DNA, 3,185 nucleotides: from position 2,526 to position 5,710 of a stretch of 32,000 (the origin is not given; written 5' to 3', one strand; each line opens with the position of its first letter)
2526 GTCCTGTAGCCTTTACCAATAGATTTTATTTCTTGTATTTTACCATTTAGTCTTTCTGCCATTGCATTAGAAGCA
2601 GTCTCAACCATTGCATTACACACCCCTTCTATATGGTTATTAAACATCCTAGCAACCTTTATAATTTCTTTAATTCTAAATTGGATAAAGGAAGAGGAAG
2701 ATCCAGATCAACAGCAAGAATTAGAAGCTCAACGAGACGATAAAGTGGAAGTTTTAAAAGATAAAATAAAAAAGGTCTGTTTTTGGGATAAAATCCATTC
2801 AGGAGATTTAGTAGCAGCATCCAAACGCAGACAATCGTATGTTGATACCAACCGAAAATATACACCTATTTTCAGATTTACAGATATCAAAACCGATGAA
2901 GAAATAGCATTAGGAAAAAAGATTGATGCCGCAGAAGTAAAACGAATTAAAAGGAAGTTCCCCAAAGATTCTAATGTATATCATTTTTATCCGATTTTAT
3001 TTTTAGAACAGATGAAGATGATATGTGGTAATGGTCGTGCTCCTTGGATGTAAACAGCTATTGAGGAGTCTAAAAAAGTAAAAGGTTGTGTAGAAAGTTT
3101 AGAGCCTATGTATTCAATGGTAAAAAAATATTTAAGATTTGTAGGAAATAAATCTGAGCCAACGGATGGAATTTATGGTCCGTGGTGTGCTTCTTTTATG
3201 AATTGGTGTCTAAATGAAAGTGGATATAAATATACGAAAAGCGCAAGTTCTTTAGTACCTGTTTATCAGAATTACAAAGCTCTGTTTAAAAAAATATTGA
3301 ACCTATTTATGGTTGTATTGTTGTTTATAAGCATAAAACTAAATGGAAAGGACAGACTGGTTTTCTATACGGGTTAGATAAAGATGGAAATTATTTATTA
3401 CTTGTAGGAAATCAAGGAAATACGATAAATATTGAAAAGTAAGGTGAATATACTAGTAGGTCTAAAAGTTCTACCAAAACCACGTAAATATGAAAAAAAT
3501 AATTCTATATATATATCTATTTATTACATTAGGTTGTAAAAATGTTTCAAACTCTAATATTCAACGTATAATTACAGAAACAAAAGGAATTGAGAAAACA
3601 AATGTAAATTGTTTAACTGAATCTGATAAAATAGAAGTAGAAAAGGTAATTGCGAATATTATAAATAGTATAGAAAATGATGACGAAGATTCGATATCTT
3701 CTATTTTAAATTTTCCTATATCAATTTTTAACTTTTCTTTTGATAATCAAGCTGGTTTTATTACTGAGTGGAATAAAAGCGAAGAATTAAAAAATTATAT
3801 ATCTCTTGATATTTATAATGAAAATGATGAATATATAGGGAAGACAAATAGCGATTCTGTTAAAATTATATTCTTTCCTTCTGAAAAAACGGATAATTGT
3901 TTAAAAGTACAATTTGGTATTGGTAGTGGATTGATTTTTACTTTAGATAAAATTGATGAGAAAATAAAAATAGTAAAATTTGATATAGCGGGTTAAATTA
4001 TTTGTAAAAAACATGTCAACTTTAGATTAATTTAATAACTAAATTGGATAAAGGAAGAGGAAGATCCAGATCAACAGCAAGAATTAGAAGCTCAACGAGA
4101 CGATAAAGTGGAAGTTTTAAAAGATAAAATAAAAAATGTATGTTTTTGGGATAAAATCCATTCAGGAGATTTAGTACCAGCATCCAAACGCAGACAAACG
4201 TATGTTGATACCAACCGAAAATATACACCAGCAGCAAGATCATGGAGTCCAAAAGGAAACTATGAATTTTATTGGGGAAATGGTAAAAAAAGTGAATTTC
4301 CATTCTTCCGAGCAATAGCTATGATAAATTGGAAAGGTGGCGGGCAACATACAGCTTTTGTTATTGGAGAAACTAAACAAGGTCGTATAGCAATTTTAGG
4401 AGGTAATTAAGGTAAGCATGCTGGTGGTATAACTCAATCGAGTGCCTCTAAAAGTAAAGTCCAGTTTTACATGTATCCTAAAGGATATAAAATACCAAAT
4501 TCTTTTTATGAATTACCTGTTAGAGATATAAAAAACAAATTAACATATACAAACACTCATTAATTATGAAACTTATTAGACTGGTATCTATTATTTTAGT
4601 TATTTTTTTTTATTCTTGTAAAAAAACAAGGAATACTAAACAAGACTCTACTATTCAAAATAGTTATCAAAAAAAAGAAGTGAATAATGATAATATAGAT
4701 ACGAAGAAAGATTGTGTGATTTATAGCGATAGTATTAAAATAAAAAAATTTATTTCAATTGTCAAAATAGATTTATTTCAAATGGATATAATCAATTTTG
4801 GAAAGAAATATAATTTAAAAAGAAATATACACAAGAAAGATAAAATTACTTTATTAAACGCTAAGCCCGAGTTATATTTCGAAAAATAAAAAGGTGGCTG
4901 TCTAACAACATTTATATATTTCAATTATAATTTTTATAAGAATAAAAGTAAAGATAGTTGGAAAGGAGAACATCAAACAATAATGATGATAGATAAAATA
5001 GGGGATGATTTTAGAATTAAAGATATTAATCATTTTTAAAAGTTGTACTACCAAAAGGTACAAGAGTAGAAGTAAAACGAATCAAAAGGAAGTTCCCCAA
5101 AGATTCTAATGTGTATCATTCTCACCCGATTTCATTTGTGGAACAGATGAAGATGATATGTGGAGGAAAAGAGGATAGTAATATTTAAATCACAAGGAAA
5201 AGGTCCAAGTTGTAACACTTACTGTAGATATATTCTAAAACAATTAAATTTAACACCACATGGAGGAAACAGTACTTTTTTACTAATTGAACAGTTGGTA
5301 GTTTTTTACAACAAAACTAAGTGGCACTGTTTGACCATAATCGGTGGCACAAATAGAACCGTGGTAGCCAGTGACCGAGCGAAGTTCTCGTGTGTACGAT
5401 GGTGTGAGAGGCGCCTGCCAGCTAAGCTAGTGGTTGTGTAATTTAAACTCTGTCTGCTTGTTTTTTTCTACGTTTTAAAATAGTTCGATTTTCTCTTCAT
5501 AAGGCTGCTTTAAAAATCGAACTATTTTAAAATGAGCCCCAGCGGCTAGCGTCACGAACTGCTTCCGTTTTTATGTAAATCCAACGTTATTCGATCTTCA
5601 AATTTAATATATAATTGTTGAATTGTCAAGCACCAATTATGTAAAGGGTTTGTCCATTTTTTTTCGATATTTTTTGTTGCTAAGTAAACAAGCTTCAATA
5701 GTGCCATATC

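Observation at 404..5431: Array of five promoterless orphan amidase-toxin / immunity cassettes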

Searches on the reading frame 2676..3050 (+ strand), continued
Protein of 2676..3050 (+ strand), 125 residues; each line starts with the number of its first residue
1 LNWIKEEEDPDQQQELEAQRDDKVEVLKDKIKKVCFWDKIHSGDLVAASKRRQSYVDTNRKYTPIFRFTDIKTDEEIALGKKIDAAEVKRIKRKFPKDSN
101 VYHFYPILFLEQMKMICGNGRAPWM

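Call 57: find_homologous_proteins(query=A4, max_evalue=0.00001)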
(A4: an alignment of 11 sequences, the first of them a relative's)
Query A4 (11 sequences) (963 aa, profile of the alignment): 103 proteins with E <= 0.00001 among 8000 candidates.
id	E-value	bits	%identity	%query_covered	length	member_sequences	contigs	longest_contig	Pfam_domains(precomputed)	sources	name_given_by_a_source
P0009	0.0e+0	1328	33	81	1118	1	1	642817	PF05257.23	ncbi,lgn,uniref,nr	ncbi:TIGR02594 family protein [Aquimarina sp. MMG016]|uniref:TIGR02594 family protein n=1 Tax=Aquima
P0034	0.0e+0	1239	36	81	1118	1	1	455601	-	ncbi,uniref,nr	ncbi:TIGR02594 family protein [uncultured Aquimarina sp.]|uniref:TIGR02594 family protein n=1 Tax=un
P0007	0.0e+0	1211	46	81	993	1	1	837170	-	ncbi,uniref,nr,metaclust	ncbi:TIGR02594 family protein [Aquimarina longa]|uniref:TIGR02594 family protein n=1 Tax=Aquimarina 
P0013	0.0e+0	1206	39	100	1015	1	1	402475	-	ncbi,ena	-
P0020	0.0e+0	1156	30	81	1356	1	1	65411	-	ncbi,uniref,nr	ncbi:hypothetical protein [Aquimarina sp. RZ0]|uniref:hypothetical protein n=1 Tax=Aquimarina sp. RZ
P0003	0.0e+0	1141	100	100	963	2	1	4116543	-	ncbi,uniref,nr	ncbi:M23 family metallopeptidase [Pseudotamlana carrageenivorans]|uniref:EF-hand domain-containing p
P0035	0.0e+0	1140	36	56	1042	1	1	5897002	PF08239.18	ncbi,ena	-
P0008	0.0e+0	1137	42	81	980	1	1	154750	-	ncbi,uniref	ncbi:hypothetical protein ACJRPK_16410 [Aquimarina sp. 2-A2]|uniref:hypothetical protein n=1 Tax=Aqu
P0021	0.0e+0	1093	31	56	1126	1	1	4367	PF08239.18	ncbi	-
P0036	0.0e+0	1023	40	85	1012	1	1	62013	PF05257.23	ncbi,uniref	ncbi:TIGR02594 family protein [Tenacibaculum geojense]|uniref:TIGR02594 family protein n=1 Tax=Tenac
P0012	0.0e+0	1017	41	81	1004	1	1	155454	-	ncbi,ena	-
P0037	8.4e-298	1009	54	81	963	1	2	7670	PF05257.23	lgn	-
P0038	5.6e-293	993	53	81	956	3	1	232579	-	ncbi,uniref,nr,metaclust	ncbi:hypothetical protein [Aquimarina longa]|uniref:hypothetical protein n=1 Tax=Aquimarina longa Ta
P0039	2.9e-291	987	58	98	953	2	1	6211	-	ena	-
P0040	1.1e-280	952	48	100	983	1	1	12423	-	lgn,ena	-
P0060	4.4e-193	662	29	81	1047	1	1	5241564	PF08239.18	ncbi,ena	-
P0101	9.6e-37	145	33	13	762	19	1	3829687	-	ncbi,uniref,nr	ncbi:chitinase [Cupriavidus pauculus]|uniref:glycoside hydrolase family 19 protein n=4 Tax=Cupriavid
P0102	2.1e-36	144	35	10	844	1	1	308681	PF00182.25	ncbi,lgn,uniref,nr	ncbi:hypothetical protein LMG23992_03262 [Cupriavidus laharis]|uniref:Glycoside hydrolase family 19 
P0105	7.6e-34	135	41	10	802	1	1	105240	PF00959.25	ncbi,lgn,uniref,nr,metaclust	ncbi:EF hand domain-containing protein [Caballeronia arvi]|uniref:Lysozyme n=1 Tax=Caballeronia arvi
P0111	2.6e-28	117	38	9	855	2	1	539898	-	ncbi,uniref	ncbi:chitinase [Paraburkholderia sediminicola]|uniref:chitinase n=1 Tax=Paraburkholderia sediminicol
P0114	6.6e-28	116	37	9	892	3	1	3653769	-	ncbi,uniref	ncbi:hypothetical protein ACN9M1_15970 [Ralstonia sp. R-29]|uniref:hypothetical protein n=1 Tax=Rals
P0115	1.8e-27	114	36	9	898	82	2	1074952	-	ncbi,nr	ncbi:hypothetical protein SM094_003911 [Cronobacter malonaticus]|nr:hypothetical protein [Cronobacte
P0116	2.3e-27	114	28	34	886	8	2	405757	-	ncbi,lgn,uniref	ncbi:hypothetical protein ACIF8Z_04875 [Pseudomonas promysalinigenes]|uniref:hypothetical protein n=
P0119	4.2e-27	113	33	9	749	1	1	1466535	-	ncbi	ncbi:hypothetical protein ABKV27_03050 [Enterobacter hormaechei]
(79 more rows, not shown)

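Call 59: find_encoding_contigs(protein=P0060, flank=10000, max_places=4)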
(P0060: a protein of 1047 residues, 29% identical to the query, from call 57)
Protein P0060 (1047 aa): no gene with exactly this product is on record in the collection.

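Call 60: list_cluster_members(proteins=[P0001, P0002, P0060, P0028])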
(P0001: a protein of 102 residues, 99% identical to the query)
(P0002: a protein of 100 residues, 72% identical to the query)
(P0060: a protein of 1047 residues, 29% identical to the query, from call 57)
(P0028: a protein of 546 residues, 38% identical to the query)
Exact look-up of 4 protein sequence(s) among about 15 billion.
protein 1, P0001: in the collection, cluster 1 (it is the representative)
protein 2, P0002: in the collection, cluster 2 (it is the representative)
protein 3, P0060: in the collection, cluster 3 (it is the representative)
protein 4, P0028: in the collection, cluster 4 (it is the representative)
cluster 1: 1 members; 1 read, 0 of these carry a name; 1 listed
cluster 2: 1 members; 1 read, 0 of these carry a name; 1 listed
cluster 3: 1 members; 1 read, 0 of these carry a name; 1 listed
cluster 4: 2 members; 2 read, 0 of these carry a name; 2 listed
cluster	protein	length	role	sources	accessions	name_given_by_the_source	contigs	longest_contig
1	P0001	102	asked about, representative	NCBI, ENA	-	-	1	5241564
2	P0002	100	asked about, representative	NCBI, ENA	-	-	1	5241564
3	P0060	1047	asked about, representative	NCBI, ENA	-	-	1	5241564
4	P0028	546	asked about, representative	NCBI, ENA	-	-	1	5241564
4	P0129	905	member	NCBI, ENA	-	-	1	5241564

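Call 74: list_cluster_members(proteins=[P0101, P0105, P0115, P0116, P0111, P0114, P0102, P0119])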
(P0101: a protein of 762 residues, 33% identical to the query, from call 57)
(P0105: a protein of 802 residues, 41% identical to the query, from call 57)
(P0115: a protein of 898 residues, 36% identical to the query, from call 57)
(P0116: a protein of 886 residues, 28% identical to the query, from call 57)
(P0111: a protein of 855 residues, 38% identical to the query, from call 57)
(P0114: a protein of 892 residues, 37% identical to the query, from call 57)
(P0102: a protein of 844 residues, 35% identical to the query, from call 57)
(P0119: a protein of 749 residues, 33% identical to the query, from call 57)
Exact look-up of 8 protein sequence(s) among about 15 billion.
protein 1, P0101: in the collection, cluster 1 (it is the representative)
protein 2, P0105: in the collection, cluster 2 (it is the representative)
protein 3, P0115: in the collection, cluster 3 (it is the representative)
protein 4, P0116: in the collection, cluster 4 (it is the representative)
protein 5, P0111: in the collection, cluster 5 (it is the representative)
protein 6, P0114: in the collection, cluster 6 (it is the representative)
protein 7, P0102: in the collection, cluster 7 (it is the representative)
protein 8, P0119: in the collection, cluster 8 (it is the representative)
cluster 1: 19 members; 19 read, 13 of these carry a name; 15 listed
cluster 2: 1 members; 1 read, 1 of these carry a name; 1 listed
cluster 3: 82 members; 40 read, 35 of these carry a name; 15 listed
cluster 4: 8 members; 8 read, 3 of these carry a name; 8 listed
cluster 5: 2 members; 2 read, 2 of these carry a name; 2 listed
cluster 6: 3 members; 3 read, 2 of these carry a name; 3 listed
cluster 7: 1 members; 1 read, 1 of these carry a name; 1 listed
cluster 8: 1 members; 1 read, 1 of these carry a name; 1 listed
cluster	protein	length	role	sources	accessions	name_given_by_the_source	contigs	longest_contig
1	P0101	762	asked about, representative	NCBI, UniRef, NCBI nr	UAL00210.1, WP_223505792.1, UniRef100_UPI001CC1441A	chitinase [Cupriavidus pauculus] | glycoside hydrolase family 19 protein n=4 Tax=Cupriavidus pauculus TaxID=82633 ...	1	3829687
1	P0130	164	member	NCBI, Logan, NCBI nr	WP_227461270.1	hypothetical protein [Cupriavidus pauculus]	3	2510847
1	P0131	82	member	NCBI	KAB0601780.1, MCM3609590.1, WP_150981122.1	hypothetical protein, partial [Cupriavidus pauculus]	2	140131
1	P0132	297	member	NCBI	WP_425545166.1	glycoside hydrolase family 19 protein, partial [Cupriavidus pauculus]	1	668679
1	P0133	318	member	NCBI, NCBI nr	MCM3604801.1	glycoside hydrolase family 19 protein, partial [Cupriavidus pauculus] | glycoside hydrolase family 19 protein [Cupriavidus pauculus]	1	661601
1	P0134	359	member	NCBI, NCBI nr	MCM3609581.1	chitinase, partial [Cupriavidus pauculus] | chitinase [Cupriavidus pauculus]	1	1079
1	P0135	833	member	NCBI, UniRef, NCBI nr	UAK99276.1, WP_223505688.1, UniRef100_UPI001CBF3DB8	hypothetical protein K8O84_14975 [Cupriavidus pauculus] | glycoside hydrolase family 19 protein n=2 Tax=Cupriavidus pauculus TaxID=82633 ... | hypothetical protein [Cupriavidus pauculus]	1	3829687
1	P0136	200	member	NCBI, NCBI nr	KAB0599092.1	lytic enzyme [Cupriavidus pauculus]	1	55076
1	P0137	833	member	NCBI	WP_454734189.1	glycoside hydrolase family 19 protein [Cupriavidus pauculus]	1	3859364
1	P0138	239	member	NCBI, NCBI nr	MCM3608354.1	chitinase, partial [Cupriavidus pauculus] | chitinase [Cupriavidus pauculus]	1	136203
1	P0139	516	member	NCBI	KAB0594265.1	chitinase, partial [Cupriavidus pauculus]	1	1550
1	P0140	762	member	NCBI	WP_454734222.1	glycoside hydrolase family 19 protein [Cupriavidus pauculus]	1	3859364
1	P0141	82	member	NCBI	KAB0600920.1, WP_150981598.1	hypothetical protein, partial [Cupriavidus pauculus]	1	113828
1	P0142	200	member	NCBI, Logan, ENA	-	-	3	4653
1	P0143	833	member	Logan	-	-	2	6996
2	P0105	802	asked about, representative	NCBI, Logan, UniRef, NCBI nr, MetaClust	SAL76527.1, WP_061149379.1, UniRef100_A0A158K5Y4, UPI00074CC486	EF hand domain-containing protein [Caballeronia arvi] | Lysozyme n=1 Tax=Caballeronia arvi TaxID=1777135 RepID=A0A158K5Y4_9BURK | glycoside hydrolase family protein [Caballeronia arvi]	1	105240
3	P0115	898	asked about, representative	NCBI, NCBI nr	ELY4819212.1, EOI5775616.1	hypothetical protein SM094_003911 [Cronobacter malonaticus] | hypothetical protein [Cronobacter malonaticus]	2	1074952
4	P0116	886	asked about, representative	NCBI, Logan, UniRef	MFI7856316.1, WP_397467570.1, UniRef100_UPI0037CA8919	hypothetical protein ACIF8Z_04875 [Pseudomonas promysalinigenes] | hypothetical protein n=1 Tax=Pseudomonas promysalinigenes TaxID=485898 RepID=UPI0037CA8919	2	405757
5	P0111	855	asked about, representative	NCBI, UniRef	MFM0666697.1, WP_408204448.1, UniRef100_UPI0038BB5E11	chitinase [Paraburkholderia sediminicola] | chitinase n=1 Tax=Paraburkholderia sediminicola TaxID=458836 RepID=UPI0038BB5E11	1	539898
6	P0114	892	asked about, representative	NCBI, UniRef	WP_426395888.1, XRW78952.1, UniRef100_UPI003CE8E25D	hypothetical protein ACN9M1_15970 [Ralstonia sp. R-29] | hypothetical protein n=1 Tax=Ralstonia sp. R-29 TaxID=3404059 RepID=UPI003CE8E25D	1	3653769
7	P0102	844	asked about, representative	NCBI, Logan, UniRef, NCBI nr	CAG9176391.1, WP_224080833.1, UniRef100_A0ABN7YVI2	hypothetical protein LMG23992_03262 [Cupriavidus laharis] | Glycoside hydrolase family 19 catalytic domain-containing protein n=1 Tax=Cupriavidus ... | glycoside hydrolase family 19 protein [Cupriavidus laharis]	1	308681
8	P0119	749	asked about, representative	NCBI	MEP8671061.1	hypothetical protein ABKV27_03050 [Enterobacter hormaechei]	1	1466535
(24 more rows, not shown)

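Call 89: find_related_loci(query=window:2676-3050:+, collection=metagenome_contigs, flank=10000)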
Query window:2676-3050:+ (125 aa) in metagenome_contigs; peptide patterns used: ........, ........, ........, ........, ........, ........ (x = any residue, [..] = any of these).
193 stretches matched a pattern, but none encodes a relative of the query by tblastn (E <= 1e-3).

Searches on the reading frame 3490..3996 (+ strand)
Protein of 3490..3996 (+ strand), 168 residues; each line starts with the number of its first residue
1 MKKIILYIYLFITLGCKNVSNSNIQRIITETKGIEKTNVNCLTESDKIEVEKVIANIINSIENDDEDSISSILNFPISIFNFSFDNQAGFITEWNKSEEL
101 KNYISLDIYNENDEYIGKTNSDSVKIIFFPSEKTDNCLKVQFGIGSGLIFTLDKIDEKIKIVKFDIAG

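Call 7: search_protein_families(library=pfam, max_evalue=1, proteins=[window:3490-3993:+])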
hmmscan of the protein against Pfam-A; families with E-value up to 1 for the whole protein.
seq(168 aa): 4 families
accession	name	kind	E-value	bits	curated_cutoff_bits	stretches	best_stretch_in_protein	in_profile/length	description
PF19703.4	DUF6201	-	0.0088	16.4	27.4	1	54-121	19-81/125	Family of unknown function (DUF6201)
PF22813.1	TcaA_2nd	-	0.0096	16.7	26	1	51-111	2-66/103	TcaA protein second domain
PF22634.1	POL2_thumb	-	0.045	14.2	27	1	70-131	115-175/178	DNA polymerase epsilon catalytic subunit A, thumb domain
PF17578.7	DUF5481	-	0.08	13.8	27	1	19-66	1-48/103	Family of unknown function (DUF5481)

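Call 8: search_protein_families(library=ncbifam, max_evalue=1, proteins=[window:3490-3993:+])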
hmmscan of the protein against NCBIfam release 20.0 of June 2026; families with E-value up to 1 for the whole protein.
seq(168 aa): 0 families

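Call 14: find_encoding_contigs(protein=window:3490-3996:+, flank=10000, max_places=6)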
Protein window:3490-3996:+ (168 aa): no gene with exactly this product is on record in the collection.

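Call 80: find_homologous_proteins(query=window:3490-3993:+, max_evalue=0.001)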
Query window:3490-3993:+ (168 aa): 5 proteins with E <= 0.001 among 112 candidates.
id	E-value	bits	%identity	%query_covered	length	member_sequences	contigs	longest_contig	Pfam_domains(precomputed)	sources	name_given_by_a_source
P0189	1.0e-57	212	95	64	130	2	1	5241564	-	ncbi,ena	-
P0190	6.2e-44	167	61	76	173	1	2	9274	-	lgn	-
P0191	1.5e-43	166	50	100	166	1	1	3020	-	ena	-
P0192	2.7e-41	159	48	93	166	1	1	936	-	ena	-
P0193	7.1e-40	154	49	93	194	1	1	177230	-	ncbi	-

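Call 81: find_encoding_contigs(protein=P0193, flank=8000, max_places=3)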
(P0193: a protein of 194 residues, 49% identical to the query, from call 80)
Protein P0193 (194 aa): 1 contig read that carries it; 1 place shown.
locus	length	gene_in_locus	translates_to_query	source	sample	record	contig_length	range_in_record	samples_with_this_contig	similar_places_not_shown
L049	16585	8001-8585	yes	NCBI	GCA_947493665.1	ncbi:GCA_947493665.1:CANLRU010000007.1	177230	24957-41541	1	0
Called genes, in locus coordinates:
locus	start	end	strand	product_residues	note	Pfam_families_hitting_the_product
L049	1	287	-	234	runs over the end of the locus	PF13489:Methyltransf_23 (faint), PF13847:Methyltransf_31 (weak), PF08241:Methyltransf_11 (weak), PF08242:Methyltransf_12 (weak), PF13649:Methyltransf_25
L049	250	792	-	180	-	PF00588:SpoU_methylase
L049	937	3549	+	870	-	PF01624:MutS_I, PF05188:MutS_II, PF05192:MutS_III, PF05190:MutS_IV, PF00488:MutS_V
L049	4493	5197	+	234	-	PF17642:TssD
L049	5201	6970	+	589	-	PF01476:LysM (weak)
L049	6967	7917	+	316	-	PF13181:TPR_8 (faint)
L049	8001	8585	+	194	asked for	-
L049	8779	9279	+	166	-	-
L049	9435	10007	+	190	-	-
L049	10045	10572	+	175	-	-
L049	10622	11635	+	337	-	-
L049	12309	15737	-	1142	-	PF13395:HNH_4, PF18541:RuvC_III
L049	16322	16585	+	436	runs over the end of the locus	-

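Call 82: find_encoding_contigs(protein=P0190, flank=8000, max_places=3)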
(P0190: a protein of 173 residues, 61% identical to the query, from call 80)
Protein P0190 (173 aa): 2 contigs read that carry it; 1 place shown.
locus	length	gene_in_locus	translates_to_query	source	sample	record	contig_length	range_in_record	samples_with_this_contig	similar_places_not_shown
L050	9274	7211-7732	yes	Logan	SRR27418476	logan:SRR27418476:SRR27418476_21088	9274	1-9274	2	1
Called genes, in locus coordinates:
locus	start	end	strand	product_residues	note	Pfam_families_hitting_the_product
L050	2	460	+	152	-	?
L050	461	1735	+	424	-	-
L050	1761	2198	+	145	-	-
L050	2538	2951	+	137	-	-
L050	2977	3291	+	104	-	-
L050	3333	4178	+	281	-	-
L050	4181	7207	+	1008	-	PF14107:DUF4280, PF05257:CHAP (weak)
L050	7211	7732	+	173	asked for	-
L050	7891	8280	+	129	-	-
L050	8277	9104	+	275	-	-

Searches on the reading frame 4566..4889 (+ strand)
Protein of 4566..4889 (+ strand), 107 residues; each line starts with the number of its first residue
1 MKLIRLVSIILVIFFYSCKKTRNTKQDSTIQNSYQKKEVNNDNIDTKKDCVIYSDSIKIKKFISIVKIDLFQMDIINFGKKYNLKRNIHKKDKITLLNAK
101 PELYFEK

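Call 7: search_protein_families(library=pfam, max_evalue=1, proteins=[window:4566-4886:+])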
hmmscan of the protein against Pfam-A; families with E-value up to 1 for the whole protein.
seq(107 aa): 2 families
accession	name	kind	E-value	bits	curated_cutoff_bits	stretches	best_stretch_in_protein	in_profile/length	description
PF17481.7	Phage_sheath_domII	-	0.035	15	31.4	1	23-78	18-75/98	Phage tail sheath protein beta-sandwich domain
PF19168.5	DUF5850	-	0.084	13.8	25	1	3-72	3-72/171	Family of unknown function (DUF5850)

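Call 8: search_protein_families(library=ncbifam, max_evalue=1, proteins=[window:4566-4886:+])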
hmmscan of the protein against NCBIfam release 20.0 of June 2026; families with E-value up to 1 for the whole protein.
seq(107 aa): 1 family
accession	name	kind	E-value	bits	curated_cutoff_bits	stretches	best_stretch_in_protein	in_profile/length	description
NF045625.1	IBP_CFB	equivalog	0.066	12.5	400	1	2-49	5-52/275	ice-binding protein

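Call 18: find_encoding_contigs(protein=window:4566-4889:+, flank=10000, max_places=4)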
Protein window:4566-4889:+ (107 aa): no gene with exactly this product is on record in the collection.

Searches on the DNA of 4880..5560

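Call 43: search_rna_families(source=window, start=4880, end=5560, threshold=evalue, max_evalue=1)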
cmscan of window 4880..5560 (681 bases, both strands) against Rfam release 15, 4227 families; matches with E-value up to 1: 5.
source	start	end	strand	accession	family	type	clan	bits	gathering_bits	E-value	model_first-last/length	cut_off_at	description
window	5468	5537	+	RF00979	mir-553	Gene; miRNA;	-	31.2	82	0.00052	1-62/62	no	mir-553 microRNA precursor family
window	5468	5535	-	RF00979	mir-553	Gene; miRNA;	-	30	82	0.0011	1-62/62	no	mir-553 microRNA precursor family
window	5473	5535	-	RF03956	mir-737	Gene; miRNA;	-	29.8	60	0.011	1-63/63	no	mir-737 microRNA precursor family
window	5474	5531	+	RF03664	MIR6288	Gene; miRNA;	-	20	74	0.36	1-92/92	no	MIR6288 microRNA precursor family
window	5474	5531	+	RF03722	MIR4378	Gene; miRNA;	-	19.9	90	0.69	1-91/91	no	MIR4378 microRNA precursor family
